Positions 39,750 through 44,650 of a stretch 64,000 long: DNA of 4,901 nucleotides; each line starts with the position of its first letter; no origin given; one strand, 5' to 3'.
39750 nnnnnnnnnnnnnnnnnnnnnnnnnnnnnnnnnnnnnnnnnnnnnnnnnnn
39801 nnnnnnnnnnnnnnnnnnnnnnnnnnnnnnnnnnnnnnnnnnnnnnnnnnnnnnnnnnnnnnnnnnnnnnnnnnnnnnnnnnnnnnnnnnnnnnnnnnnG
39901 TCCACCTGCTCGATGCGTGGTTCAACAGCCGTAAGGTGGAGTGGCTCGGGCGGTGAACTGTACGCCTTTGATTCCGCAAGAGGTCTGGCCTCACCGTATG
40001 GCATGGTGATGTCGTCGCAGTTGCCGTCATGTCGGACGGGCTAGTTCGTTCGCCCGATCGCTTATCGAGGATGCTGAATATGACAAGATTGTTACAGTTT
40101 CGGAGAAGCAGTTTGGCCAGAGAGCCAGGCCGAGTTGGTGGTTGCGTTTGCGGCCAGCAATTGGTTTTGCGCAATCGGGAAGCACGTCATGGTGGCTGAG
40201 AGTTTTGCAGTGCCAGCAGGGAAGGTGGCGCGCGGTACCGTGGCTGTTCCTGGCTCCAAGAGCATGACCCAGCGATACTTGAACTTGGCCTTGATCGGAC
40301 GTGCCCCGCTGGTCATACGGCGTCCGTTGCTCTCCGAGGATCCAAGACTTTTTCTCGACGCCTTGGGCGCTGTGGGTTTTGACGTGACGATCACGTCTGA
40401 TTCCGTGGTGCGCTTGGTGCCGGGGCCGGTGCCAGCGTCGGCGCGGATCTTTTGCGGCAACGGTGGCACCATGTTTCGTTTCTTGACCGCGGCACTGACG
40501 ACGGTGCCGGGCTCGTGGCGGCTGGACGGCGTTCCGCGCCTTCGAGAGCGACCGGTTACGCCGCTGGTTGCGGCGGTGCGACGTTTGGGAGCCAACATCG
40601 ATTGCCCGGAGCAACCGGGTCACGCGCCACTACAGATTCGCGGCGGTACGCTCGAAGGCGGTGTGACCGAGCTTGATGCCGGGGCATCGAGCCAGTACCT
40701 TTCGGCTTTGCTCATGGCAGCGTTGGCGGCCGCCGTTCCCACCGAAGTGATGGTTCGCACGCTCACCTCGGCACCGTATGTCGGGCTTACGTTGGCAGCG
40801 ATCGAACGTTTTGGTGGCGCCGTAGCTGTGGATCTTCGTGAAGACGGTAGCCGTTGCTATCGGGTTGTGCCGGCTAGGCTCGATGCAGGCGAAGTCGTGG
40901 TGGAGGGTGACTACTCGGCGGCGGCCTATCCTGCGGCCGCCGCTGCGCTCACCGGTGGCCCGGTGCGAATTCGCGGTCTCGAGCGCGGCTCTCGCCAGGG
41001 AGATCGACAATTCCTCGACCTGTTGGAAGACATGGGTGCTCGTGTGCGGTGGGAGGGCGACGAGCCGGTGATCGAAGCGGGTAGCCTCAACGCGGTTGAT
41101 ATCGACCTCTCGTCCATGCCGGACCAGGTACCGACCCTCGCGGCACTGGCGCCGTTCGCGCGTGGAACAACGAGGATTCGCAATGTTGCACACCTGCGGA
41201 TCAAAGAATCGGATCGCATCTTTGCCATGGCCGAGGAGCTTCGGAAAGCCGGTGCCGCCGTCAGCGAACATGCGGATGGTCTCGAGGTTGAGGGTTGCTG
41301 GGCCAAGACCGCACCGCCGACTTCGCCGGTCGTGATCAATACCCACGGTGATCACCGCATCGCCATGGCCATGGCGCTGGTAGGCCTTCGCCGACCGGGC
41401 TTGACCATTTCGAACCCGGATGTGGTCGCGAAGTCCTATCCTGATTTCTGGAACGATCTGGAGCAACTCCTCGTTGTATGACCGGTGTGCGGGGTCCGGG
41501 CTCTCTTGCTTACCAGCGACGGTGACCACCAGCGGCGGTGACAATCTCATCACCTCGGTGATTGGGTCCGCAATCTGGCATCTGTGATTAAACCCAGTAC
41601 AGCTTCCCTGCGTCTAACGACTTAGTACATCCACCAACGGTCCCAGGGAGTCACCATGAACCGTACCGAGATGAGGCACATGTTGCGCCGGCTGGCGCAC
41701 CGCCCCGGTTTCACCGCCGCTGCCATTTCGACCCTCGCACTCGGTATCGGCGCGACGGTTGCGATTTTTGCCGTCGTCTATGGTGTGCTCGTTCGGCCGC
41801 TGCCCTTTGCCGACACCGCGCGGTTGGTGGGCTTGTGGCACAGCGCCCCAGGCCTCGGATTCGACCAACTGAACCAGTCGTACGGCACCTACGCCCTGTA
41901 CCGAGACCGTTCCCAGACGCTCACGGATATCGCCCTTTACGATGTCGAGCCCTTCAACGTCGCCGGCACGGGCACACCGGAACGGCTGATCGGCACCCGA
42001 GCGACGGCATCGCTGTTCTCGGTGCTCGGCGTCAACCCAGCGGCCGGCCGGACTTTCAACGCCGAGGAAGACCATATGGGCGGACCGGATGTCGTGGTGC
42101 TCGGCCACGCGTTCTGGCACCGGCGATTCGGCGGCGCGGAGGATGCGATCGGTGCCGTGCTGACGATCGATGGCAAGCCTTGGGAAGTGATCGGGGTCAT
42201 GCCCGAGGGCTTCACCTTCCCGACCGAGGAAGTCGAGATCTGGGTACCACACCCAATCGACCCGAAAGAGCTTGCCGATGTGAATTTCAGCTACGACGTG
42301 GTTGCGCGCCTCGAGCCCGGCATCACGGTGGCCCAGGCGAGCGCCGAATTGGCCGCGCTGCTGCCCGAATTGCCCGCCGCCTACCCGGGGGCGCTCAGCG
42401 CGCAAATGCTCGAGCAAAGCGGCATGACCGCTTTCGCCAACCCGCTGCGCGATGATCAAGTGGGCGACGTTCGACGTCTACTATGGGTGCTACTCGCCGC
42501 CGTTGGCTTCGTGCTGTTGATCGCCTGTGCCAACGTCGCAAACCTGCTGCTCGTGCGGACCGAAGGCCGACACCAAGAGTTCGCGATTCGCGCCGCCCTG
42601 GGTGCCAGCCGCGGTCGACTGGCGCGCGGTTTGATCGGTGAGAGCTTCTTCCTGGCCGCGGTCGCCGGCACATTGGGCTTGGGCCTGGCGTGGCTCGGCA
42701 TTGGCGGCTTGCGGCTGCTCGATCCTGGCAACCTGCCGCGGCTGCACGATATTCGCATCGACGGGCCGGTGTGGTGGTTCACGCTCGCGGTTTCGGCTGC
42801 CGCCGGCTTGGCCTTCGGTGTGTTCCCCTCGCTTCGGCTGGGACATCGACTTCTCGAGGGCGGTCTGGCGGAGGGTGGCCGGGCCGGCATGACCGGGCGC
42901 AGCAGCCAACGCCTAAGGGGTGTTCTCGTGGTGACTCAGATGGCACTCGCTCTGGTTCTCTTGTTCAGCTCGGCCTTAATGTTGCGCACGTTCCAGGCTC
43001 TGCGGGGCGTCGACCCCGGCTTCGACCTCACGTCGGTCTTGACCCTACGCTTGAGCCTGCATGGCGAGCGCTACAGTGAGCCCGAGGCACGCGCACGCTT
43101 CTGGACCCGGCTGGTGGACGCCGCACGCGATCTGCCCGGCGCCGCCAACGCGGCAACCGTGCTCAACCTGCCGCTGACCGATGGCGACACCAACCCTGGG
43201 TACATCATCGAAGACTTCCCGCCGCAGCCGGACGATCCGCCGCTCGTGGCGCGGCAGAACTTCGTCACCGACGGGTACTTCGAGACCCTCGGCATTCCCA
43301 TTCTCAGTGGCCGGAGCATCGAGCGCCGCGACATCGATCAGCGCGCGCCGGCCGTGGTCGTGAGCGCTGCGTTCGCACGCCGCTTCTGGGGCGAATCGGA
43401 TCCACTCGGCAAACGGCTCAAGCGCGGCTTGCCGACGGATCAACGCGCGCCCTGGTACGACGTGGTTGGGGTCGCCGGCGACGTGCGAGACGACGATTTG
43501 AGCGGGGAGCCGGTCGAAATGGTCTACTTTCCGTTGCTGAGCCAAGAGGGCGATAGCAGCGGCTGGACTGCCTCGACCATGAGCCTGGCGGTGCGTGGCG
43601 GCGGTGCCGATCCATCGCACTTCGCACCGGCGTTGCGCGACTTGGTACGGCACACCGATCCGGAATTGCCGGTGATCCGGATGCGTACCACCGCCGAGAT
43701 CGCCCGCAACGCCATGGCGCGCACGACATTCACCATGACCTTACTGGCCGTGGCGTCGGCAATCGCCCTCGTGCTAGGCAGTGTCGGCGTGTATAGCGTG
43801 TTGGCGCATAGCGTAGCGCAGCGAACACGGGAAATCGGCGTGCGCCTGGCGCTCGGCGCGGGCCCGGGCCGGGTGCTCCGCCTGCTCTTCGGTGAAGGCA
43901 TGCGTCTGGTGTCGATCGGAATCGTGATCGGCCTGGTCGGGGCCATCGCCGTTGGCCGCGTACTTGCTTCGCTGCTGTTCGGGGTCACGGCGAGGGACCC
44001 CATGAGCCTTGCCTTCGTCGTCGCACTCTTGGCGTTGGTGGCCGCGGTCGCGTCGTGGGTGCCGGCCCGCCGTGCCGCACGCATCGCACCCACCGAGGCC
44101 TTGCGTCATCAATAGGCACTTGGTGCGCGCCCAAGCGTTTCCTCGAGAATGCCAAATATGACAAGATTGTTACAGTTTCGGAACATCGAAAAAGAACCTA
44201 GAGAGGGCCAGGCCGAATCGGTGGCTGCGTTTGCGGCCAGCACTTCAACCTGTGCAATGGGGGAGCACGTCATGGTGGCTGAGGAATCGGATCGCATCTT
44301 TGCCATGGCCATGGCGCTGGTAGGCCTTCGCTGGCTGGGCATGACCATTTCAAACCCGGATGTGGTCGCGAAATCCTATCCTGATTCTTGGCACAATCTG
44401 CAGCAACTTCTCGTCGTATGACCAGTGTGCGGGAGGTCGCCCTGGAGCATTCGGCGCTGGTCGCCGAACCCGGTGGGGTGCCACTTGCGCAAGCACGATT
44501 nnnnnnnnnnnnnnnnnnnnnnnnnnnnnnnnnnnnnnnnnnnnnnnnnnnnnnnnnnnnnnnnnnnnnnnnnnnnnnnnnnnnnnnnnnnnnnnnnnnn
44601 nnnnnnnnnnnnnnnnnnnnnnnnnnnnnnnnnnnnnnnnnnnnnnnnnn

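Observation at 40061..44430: Decayed second copy of the aroA leader, start codon and 3' end lies downstream of an orphan ADOP permease and is fused to the start of a sigma-54 activator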

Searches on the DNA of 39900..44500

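Call 27: search_rna_families(source=window, start=39900, end=44500, threshold=evalue, max_evalue=1)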
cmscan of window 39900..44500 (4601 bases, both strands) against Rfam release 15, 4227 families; matches with E-value up to 1: 1.
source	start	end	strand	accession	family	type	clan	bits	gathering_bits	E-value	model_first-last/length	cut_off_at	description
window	41946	42021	+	RF02027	MIR2907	Gene; miRNA;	-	22.5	60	0.53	1-65/65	no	MIR2907 microRNA precursor family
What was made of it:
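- On Known structured RNA leader (riboswitch, attenuator, sRNA): Rfam gives no relevant hit at E up to 1 in 39900-44500 (call 27).
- Tried and rejected: Rfam on 39900-44500 gave only a chance miRNA hit inside the permease (call 27).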
